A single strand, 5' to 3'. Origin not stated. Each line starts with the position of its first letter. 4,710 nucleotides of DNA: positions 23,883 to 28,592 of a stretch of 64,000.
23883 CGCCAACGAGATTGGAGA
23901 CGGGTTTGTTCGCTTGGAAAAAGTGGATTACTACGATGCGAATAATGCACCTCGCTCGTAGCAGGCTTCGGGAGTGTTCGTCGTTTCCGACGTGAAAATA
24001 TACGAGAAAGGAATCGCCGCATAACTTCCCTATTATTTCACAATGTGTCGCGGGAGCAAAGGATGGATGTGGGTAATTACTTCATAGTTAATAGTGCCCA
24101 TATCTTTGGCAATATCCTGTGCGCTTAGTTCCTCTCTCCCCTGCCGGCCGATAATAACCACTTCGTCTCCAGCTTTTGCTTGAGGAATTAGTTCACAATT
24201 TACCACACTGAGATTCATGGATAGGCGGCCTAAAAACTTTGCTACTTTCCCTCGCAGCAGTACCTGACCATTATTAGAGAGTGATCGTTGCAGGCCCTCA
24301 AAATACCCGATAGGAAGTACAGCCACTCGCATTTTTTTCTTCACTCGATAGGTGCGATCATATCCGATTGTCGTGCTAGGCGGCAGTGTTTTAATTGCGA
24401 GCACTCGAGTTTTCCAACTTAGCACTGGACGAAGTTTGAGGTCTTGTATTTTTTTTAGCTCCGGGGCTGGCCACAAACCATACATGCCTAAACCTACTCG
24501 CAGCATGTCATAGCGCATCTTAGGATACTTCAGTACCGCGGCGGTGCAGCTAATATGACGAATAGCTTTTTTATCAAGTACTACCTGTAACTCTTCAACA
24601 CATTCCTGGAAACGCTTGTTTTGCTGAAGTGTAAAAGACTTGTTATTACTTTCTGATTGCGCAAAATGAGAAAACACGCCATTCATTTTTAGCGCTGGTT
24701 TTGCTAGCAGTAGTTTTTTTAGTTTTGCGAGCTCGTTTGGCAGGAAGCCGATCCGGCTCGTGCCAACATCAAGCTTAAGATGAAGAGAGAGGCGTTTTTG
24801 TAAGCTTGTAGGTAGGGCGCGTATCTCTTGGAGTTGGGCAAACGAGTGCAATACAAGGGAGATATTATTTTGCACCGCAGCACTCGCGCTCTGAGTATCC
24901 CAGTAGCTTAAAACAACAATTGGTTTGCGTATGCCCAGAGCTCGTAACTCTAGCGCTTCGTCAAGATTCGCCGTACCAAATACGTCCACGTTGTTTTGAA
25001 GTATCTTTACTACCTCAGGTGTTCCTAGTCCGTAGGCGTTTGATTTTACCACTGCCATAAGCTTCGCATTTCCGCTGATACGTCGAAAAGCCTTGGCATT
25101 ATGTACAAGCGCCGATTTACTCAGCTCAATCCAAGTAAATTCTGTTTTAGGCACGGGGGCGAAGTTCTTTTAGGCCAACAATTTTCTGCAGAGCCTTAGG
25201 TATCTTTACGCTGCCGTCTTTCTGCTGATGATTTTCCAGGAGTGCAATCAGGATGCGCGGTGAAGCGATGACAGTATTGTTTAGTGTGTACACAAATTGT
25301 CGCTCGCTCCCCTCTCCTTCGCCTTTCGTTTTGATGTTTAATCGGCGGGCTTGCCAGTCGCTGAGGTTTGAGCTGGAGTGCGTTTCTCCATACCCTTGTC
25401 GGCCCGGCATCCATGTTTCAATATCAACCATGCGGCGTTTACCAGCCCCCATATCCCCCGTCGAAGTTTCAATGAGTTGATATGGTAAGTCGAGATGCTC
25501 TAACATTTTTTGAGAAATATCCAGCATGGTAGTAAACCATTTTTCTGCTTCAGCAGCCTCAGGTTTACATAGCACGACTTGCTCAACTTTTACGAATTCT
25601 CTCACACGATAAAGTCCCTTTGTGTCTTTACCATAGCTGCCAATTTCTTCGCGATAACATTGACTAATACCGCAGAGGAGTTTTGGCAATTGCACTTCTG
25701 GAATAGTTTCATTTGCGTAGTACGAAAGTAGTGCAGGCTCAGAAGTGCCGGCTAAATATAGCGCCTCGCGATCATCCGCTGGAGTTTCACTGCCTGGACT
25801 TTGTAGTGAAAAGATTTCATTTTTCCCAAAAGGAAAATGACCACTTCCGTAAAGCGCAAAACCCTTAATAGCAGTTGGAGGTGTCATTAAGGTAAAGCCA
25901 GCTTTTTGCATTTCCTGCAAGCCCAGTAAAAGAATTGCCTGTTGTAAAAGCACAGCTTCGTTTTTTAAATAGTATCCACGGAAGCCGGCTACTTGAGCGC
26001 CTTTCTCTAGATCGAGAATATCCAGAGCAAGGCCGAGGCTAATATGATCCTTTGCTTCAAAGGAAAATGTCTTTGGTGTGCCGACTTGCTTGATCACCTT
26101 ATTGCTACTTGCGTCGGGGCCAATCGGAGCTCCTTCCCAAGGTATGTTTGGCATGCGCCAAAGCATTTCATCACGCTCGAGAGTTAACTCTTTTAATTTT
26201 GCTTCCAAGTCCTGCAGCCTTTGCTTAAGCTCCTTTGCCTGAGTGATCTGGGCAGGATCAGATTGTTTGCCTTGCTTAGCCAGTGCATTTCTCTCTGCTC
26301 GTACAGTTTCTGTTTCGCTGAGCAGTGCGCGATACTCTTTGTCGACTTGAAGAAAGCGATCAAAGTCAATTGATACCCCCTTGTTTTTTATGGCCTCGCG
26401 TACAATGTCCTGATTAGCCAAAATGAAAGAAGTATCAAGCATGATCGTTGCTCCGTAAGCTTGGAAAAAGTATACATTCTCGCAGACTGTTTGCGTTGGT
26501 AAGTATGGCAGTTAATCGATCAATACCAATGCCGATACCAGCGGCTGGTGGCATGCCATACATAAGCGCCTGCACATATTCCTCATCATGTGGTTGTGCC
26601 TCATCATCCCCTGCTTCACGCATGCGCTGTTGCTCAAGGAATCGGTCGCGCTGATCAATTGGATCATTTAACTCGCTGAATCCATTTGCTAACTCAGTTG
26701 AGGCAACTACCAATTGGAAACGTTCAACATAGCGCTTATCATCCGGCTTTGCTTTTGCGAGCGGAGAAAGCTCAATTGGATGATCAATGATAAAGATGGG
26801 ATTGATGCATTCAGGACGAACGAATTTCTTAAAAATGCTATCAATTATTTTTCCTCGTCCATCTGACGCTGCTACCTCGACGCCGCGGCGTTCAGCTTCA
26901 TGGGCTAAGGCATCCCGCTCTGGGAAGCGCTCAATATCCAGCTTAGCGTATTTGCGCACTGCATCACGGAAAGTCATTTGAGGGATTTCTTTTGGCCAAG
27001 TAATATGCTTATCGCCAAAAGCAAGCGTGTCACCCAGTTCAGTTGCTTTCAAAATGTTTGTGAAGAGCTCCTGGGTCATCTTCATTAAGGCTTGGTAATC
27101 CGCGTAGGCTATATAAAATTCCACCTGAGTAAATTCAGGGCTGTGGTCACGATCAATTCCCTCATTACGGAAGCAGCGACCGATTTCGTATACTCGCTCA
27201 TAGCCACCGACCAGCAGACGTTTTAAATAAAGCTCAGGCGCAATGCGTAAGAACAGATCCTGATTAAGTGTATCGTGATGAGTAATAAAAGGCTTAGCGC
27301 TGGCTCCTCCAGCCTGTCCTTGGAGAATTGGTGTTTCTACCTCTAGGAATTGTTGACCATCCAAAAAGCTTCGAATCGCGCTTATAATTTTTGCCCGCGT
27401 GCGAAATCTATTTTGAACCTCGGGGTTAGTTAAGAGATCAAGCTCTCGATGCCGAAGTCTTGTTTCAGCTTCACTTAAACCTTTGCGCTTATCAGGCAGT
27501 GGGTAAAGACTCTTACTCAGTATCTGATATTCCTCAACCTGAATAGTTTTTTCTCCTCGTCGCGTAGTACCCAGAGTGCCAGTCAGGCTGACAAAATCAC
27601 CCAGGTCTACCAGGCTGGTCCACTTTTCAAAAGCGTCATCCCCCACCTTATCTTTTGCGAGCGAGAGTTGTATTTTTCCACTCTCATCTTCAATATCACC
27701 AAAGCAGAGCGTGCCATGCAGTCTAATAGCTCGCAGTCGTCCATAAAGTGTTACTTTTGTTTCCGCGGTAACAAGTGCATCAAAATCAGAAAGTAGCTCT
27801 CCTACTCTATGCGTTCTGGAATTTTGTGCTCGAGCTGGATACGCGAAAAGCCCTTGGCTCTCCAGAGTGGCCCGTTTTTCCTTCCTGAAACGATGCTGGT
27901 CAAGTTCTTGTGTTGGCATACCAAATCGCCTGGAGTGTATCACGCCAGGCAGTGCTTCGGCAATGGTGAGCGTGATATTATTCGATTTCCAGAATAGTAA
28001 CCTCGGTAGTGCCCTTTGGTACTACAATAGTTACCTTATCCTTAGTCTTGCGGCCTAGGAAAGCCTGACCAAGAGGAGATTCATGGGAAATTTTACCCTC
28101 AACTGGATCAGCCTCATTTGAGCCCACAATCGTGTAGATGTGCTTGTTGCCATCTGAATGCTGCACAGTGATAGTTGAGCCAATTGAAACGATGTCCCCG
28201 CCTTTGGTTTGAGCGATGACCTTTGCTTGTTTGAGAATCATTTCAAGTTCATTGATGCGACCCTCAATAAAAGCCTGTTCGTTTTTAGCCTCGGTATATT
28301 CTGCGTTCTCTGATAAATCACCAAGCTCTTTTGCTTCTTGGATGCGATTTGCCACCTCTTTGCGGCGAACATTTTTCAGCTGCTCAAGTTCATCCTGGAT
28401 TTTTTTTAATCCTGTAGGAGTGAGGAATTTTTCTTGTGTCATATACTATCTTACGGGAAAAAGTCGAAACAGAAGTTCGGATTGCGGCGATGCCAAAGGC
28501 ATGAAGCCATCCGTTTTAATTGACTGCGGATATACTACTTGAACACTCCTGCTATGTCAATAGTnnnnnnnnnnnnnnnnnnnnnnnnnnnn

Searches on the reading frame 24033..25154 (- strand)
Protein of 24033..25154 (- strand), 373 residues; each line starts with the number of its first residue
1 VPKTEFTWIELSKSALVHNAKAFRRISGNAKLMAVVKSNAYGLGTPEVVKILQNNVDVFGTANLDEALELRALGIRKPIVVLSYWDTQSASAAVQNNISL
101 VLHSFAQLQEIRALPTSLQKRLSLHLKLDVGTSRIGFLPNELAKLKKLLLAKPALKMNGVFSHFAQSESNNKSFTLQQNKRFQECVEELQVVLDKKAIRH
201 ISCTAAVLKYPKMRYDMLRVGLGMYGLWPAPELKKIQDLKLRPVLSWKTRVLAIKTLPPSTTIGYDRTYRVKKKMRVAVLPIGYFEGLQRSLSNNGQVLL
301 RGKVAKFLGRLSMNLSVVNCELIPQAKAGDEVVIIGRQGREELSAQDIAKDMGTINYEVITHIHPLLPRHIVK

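Call 25: search_protein_families(library=pfam, proteins=[window:24033-25154:-], max_evalue=0.00001)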
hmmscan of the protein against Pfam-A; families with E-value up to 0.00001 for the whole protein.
window:24033-25154:- (373 aa): 2 families
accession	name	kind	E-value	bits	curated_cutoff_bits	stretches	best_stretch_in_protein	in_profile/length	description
PF01168.26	Ala_racemase_N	-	1.2e-59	202.1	24.1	1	13-227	3-218/220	Alanine racemase, N-terminal domain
PF00842.27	Ala_racemase_C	-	1.1e-38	132.2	25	1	244-370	1-126/127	Alanine racemase, C-terminal domain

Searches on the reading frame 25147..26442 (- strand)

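Call 25: search_protein_families(library=pfam, proteins=[window:25147-26442:-], max_evalue=0.00001)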
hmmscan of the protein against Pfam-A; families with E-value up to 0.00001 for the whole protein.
window:25147-26442:- (431 aa): 2 families
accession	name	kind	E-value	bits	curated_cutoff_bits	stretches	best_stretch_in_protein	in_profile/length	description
PF00587.30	tRNA-synt_2b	-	6e-26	92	29.3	1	224-405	7-179/179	tRNA synthetase class II core domain (G, H, P, S and T)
PF02403.27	Seryl_tRNA_N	-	1e-19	71.2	28.2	1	1-101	1-108/108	Seryl-tRNA synthetase N-terminal domain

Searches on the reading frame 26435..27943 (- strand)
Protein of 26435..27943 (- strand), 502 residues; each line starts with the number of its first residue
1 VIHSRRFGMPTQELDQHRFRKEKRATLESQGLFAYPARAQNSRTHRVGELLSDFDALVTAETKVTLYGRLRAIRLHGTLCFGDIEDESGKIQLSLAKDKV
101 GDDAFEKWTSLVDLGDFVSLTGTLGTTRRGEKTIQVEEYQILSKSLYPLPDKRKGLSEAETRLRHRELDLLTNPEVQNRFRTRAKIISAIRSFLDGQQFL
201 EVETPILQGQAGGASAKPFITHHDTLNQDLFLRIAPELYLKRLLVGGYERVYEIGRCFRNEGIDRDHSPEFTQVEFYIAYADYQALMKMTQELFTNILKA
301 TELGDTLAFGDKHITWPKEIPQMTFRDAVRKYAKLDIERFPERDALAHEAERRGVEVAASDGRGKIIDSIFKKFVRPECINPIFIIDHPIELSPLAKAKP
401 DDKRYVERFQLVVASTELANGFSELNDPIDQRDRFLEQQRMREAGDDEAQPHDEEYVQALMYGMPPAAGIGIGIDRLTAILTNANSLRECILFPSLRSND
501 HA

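Call 25: search_protein_families(library=pfam, proteins=[window:26435-27943:-], max_evalue=0.00001)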
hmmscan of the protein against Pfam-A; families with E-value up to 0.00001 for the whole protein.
window:26435-27943:- (502 aa): 3 families
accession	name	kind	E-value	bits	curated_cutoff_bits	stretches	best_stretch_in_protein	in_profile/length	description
PF00152.25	tRNA-synt_2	-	5e-90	302.1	25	1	159-496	2-307/308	tRNA synthetases class II (D, K and N)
PF01336.31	tRNA_anti-codon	-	1.9e-14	53.8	27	1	64-142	1-75/75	OB-fold nucleic acid binding domain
PF01409.25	tRNA-synt_2d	-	4.9e-07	29.9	19.8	0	250-297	104-153/246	tRNA synthetases class II core domain (F)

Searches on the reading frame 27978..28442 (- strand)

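Call 88: search_protein_families(library=pfam, proteins=[window:27978-28442:-], max_evalue=0.001)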
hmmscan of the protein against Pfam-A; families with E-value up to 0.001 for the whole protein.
window:27978-28442:- (154 aa): 2 families
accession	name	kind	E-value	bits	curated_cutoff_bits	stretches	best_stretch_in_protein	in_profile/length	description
PF03449.20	GreA_GreB_N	-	1.1e-28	99.6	24.5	1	7-75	3-71/71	Transcription elongation factor, N-terminal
PF01272.25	GreA_GreB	-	1e-23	83.5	26.9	1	83-154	4-76/77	Transcription elongation factor, GreA/GreB, C-term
